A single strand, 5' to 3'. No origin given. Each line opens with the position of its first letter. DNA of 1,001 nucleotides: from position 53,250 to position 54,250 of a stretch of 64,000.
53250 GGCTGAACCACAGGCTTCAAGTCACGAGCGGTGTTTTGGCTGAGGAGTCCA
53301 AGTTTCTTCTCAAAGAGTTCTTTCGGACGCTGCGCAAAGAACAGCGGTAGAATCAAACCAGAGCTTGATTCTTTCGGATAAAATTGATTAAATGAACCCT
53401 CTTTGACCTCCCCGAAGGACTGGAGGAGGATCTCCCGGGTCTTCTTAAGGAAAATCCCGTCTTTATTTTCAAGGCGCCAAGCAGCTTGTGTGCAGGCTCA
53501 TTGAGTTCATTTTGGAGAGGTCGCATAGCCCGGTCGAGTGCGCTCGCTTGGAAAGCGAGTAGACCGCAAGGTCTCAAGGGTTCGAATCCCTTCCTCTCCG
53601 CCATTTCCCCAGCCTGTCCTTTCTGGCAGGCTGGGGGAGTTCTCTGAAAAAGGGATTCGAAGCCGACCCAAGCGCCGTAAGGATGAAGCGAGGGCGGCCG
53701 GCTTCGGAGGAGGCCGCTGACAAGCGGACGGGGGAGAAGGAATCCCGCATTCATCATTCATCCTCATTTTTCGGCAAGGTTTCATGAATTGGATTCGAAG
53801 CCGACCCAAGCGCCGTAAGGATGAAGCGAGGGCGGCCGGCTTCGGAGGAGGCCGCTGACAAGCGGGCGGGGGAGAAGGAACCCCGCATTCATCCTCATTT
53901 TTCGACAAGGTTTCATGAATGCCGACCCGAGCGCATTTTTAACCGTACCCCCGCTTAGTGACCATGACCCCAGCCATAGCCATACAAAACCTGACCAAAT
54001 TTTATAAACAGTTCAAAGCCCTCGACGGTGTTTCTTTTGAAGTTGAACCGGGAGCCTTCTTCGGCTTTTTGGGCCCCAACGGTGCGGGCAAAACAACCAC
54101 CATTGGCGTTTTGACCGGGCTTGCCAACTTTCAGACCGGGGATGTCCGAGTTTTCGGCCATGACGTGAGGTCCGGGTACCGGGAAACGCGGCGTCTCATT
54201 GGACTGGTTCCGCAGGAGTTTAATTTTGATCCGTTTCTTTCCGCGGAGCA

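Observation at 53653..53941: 138-bp tandem duplication (2.1 copies) immediately 3' of tRNA-Ser(GGA) and 5' of an ABC exporter operon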

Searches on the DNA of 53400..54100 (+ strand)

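Call 10: search_rna_families(source=window, start=53400, end=54100, threshold=evalue, max_evalue=10, show_alignments=3)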
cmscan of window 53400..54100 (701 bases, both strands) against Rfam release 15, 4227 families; matches with E-value up to 10: 14.
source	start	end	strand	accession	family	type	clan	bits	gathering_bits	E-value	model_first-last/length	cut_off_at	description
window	53514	53600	+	RF00005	tRNA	Gene; tRNA;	CL00001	54.1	29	8.4e-11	1-71/71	no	tRNA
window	53500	53635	+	RF02223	sX4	Gene; sRNA;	-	39.6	70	9.8e-07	1-167/167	no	Proteobacterial sRNA sX4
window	53556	53600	-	RF04351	Plastid-psbl-rps4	Cis-reg;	-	27.8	68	0.0013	1-53/53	no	Plastid-psbl-rps4 3UTR RNA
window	53611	53705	-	RF01529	CC3552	Gene; sRNA;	-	27.8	50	0.018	1-106/106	no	Cauldobacter sRNA CC3552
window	53605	53651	-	RF00480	HIV_FE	Cis-reg; frameshift_element;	-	24.6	45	0.34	1-52/52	no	HIV Ribosomal frameshift signal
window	53589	53655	+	RF01015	mir-885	Gene; miRNA;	-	19.6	66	0.26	1-74/74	no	mir-885 microRNA precursor family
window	53573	53671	-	RF01027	mir-765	Gene; miRNA;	-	19.2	130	0.51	1-114/114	no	mir-765 microRNA precursor family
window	53605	53638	+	RF00884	MIR815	Gene; miRNA;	-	16.4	63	4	1-81/81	no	MIR815 microRNA precursor family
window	53679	53722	+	RF01124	sR36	Gene; snRNA; snoRNA; CD-box;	-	15.6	55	0.22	1-55/55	no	Small nucleolar RNA sR36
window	53817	53860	+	RF01124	sR36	Gene; snRNA; snoRNA; CD-box;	-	15.6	55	0.22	1-55/55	no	Small nucleolar RNA sR36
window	53576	53639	+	RF04321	tmRNA_permuted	Gene;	-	13.9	47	1.6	36-93/213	no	permuted transfer-messenger RNA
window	53616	53745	-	RF02177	SMCR2_1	Gene; lncRNA;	-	12.6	50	8.6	1-159/159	no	Smith-Magenis syndrome chromosome region, candidate 2 conserved region 1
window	53408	53473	-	RF02172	RFPL3-AS1_2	Gene; lncRNA;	-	11.9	40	2.3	1-71/71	no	RFPL3 antisense RNA 1 conserved region 2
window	53567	53684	-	RF01385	isrA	Gene; sRNA;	-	11.9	51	7.4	1-129/129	no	isrA Hfq binding RNA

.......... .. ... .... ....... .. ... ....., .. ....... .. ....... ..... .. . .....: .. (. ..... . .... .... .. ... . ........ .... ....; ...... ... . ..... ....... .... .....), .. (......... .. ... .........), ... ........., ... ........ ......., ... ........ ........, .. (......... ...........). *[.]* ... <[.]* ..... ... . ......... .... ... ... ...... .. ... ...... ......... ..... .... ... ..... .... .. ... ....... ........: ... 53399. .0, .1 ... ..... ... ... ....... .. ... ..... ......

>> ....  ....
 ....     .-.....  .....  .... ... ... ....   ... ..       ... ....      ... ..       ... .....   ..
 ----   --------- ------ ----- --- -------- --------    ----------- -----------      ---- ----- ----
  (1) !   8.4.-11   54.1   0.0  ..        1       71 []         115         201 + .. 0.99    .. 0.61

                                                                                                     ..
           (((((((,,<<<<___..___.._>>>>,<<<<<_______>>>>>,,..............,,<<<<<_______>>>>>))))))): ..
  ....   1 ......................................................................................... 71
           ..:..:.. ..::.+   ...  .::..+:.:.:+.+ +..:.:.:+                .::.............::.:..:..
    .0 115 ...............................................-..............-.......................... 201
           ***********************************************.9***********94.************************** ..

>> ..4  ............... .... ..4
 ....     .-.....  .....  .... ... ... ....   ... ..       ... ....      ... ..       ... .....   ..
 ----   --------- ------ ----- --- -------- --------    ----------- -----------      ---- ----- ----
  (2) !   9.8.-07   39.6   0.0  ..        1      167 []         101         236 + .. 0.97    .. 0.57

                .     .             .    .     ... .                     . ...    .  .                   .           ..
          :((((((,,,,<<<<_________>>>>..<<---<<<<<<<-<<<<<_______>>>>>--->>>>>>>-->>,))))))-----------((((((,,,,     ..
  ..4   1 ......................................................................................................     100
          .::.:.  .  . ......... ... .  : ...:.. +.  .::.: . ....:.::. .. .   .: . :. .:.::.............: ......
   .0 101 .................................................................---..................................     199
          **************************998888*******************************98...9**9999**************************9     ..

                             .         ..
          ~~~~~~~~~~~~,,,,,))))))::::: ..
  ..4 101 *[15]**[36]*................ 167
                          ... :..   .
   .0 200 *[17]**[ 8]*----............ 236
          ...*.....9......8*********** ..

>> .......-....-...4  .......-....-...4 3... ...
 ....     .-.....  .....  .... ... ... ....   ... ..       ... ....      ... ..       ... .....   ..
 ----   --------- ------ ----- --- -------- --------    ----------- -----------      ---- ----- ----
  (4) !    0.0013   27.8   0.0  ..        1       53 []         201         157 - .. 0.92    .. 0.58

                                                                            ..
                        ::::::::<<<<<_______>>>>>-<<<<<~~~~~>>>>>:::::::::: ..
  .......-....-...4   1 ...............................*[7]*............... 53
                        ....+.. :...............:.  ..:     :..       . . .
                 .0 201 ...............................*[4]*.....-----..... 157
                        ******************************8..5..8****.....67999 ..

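Call 51: build_rna_model(alignment_id=A3, structure=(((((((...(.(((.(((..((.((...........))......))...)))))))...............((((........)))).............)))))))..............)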
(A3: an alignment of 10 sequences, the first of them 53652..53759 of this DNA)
Model R1 built from alignment A3 (10 sequences, 122 columns); structure: as given.
model positions 108; base pairs 22; branch points 1; effective number of sequences 1.29; information 0.589 bits per position. Calibrated on 0.2 Mb of random sequence (short: E-values are rough).
structure used (alignment columns):
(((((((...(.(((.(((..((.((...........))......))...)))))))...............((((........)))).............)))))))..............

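Call 52: search_with_rna_model(model_id=R1, sources=[window, L002, L003, L005, L006, L007, L008, L009, L010, L011, L012, L013, L014, L016, L017, L018, L019], max_evalue=10, make_alignment=false)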
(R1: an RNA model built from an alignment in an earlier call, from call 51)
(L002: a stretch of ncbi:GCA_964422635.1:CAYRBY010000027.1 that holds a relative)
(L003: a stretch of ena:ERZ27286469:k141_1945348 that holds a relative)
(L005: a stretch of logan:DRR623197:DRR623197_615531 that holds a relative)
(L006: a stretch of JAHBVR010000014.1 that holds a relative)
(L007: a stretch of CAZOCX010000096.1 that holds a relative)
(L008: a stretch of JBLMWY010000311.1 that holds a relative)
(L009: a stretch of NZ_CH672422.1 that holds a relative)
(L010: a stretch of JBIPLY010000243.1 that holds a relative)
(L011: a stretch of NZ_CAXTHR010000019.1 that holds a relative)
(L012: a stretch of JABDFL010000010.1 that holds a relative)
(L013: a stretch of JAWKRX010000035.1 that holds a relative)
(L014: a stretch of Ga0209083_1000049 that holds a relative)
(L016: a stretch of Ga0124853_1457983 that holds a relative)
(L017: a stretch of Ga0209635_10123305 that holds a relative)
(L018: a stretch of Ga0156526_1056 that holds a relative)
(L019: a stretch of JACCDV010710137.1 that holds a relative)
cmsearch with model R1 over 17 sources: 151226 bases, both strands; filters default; matches with E-value up to 10: 18.
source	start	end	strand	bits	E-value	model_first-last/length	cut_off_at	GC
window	53652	53759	+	126.2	6.5e-34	1-108/108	no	0.64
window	53790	53897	+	116.9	3.1e-31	1-108/108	no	0.66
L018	10151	10257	+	112.4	6.3e-30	1-108/108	no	0.64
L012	5387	5495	+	108.4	9.2e-29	1-108/108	no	0.68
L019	849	957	-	108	1.2e-28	1-108/108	no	0.61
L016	1524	1636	-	101.9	6.8e-27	1-108/108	no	0.61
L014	3772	3882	-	100.8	1.4e-26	1-108/108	no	0.65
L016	1648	1761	-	98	9e-26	1-108/108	no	0.61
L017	127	238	-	96.1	3.3e-25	1-108/108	no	0.67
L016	1399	1511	-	92.6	3.2e-24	1-108/108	no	0.58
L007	3083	3190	-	64.8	3.5e-16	1-108/108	no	0.7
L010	2124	2231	-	21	0.0017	1-108/108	no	0.75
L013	3774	3844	+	14.3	0.14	11-82/108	no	0.75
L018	9773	9799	+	13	0.33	1-108/108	no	0.63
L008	824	884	-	12.9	0.36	11-79/108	no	0.77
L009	4368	4425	+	11.8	0.74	11-81/108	no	0.66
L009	4288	4348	+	11.4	0.95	11-84/108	no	0.69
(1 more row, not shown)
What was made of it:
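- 53790..53884 (+): Element copy 2, body. The first base is T instead of G, and the P1 3' strand is GAACCCC. R1 117 bits, E 3e-31 (call 52)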

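Call 66: search_with_rna_model(model_id=R1, sources=[L020, L021, L022, L023, L024, L025], max_evalue=10)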
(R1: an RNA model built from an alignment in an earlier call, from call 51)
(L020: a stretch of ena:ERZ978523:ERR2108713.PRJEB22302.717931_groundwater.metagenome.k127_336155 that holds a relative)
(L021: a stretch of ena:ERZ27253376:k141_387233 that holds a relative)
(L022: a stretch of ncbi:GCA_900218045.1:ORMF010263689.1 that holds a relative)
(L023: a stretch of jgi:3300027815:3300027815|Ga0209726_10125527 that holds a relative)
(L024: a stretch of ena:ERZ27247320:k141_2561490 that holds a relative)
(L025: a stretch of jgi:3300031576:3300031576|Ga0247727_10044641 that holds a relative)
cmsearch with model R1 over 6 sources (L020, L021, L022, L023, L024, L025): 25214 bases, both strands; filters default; matches with E-value up to 10: 2.
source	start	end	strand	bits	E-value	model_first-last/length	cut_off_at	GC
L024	1540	1566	+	9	0.81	1-108/108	no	0.59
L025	698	724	+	9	0.81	1-108/108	no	0.59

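Call 79: search_with_rna_model(model_id=R1, sources=[window, L007, L012, L014, L016, L017, L018, L019], max_evalue=1e-10, make_alignment=true)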
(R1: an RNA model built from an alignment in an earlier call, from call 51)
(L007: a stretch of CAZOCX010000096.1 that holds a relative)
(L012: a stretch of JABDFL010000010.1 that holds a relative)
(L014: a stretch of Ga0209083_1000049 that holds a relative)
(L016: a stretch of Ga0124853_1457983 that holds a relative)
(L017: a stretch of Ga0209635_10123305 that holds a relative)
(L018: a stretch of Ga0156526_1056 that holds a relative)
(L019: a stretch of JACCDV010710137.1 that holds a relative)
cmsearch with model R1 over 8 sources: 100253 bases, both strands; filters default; matches with E-value up to 1e-10: 11.
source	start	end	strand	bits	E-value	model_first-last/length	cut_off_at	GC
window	53652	53759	+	126.2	4.3e-34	1-108/108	no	0.64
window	53790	53897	+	116.9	2e-31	1-108/108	no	0.66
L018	10151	10257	+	112.4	4.2e-30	1-108/108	no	0.64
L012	5387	5495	+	108.4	6.1e-29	1-108/108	no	0.68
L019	849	957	-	108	7.8e-29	1-108/108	no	0.61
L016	1524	1636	-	101.9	4.5e-27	1-108/108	no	0.61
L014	3772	3882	-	100.8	9.5e-27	1-108/108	no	0.65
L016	1648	1761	-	98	6e-26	1-108/108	no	0.61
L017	127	238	-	96.1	2.2e-25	1-108/108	no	0.67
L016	1399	1511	-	92.6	2.1e-24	1-108/108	no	0.58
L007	3083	3190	-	64.8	2.3e-16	1-108/108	no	0.7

Alignment A4: 11 matches aligned to the model, 151 columns, each read 5' to 3' on its own strand. Consensus structure (alignment columns), stored with it:
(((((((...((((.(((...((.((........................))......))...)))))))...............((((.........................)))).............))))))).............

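Call 87: search_with_rna_model(model_id=R1, sources=[L026, L027, L028, L029], max_evalue=10)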
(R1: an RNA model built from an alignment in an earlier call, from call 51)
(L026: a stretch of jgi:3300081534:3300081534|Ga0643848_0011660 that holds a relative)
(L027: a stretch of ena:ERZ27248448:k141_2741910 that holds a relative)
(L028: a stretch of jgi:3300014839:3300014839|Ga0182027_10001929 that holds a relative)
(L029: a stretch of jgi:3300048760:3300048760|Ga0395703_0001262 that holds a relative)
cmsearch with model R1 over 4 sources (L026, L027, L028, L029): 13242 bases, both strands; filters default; matches with E-value up to 10: 0.
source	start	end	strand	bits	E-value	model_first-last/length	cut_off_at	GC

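Call 93: search_with_rna_model(model_id=R1, sources=[L030, L031, L032, L033, L034], max_evalue=1)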
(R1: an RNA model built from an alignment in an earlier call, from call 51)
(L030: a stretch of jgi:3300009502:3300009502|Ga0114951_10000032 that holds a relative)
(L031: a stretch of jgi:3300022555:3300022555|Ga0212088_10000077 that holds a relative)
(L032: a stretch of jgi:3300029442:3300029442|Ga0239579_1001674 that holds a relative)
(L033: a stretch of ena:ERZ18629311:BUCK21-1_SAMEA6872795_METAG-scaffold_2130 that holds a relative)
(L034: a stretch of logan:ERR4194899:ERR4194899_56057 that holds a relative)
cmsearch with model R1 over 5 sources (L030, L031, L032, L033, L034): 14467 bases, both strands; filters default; matches with E-value up to 1: 5.
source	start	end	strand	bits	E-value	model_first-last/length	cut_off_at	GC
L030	2267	2377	+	100.8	1.4e-27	1-108/108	no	0.65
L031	2267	2377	+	100.8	1.4e-27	1-108/108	no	0.65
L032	2267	2377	+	100.8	1.4e-27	1-108/108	no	0.65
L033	868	978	+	100.8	1.4e-27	1-108/108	no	0.65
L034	949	1059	+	100.8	1.4e-27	1-108/108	no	0.65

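Call 110: search_with_rna_model(model_id=R1, sources=[L035, L036], max_evalue=10)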
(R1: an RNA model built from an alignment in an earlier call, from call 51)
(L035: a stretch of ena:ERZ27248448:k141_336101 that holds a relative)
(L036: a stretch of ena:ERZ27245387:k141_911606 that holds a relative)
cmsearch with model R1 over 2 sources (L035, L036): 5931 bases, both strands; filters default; matches with E-value up to 10: 0.
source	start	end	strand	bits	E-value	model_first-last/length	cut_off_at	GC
